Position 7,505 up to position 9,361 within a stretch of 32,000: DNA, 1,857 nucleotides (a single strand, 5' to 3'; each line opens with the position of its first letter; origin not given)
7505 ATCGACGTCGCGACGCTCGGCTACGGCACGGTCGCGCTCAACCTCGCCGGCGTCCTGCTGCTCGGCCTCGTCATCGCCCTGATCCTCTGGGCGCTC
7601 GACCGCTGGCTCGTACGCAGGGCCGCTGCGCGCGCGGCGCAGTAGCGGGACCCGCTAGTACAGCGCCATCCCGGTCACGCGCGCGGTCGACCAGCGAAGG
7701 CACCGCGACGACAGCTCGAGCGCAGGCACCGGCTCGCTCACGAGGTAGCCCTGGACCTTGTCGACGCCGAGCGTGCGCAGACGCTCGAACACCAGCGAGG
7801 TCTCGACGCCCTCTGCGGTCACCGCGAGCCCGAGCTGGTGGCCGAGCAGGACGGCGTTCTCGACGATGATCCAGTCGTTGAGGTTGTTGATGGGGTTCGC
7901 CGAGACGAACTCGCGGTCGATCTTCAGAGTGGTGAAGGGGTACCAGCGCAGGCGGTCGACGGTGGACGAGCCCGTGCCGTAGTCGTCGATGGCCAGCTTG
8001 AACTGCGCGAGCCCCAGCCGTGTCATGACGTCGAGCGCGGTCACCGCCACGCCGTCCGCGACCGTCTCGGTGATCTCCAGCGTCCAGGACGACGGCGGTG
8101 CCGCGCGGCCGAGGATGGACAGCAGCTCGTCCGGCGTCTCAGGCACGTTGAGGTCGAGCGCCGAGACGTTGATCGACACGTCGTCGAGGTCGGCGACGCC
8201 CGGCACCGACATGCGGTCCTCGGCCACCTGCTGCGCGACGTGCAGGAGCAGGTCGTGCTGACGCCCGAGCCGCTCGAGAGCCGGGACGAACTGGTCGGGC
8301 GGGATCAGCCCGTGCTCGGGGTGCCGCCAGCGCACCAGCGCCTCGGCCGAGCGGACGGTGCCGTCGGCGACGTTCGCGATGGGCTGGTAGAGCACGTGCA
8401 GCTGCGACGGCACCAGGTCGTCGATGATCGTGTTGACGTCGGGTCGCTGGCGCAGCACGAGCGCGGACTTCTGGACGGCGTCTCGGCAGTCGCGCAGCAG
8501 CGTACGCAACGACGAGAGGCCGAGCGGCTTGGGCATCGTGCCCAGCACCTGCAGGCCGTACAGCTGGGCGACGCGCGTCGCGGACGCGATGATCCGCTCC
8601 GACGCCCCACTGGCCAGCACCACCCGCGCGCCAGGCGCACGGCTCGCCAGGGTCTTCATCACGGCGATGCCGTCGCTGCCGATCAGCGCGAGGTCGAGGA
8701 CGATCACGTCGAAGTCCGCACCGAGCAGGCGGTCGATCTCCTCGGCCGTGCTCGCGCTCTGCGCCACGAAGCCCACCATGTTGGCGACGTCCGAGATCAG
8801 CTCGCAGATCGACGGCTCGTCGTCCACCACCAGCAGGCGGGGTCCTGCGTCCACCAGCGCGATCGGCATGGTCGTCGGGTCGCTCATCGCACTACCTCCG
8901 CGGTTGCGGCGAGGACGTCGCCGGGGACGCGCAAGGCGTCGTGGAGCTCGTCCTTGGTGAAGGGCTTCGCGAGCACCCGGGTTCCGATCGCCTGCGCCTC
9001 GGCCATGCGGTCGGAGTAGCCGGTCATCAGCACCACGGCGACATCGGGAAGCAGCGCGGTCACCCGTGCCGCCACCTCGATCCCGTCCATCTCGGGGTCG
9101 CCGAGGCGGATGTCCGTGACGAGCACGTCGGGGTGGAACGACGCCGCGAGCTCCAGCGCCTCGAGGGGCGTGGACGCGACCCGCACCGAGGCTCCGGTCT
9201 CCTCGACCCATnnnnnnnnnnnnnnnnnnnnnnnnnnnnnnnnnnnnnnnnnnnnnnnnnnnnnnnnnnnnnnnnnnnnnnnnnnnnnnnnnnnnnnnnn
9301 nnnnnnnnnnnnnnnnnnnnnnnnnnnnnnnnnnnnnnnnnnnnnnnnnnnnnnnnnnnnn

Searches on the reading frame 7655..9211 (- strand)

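Call 13: search_protein_families(library=pfam, proteins=[window:7655-9211:-], max_evalue=0.001)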
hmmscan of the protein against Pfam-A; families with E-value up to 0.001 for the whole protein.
window:7655-9211:- (518 aa): 2 families
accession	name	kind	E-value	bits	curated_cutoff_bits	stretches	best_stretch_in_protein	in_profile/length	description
PF00563.25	EAL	-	5.6e-50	170.4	31.3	1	269-494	11-236/236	EAL domain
PF00072.30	Response_reg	-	4.6e-11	43.3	30.2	1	127-237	2-108/111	Response regulator receiver domain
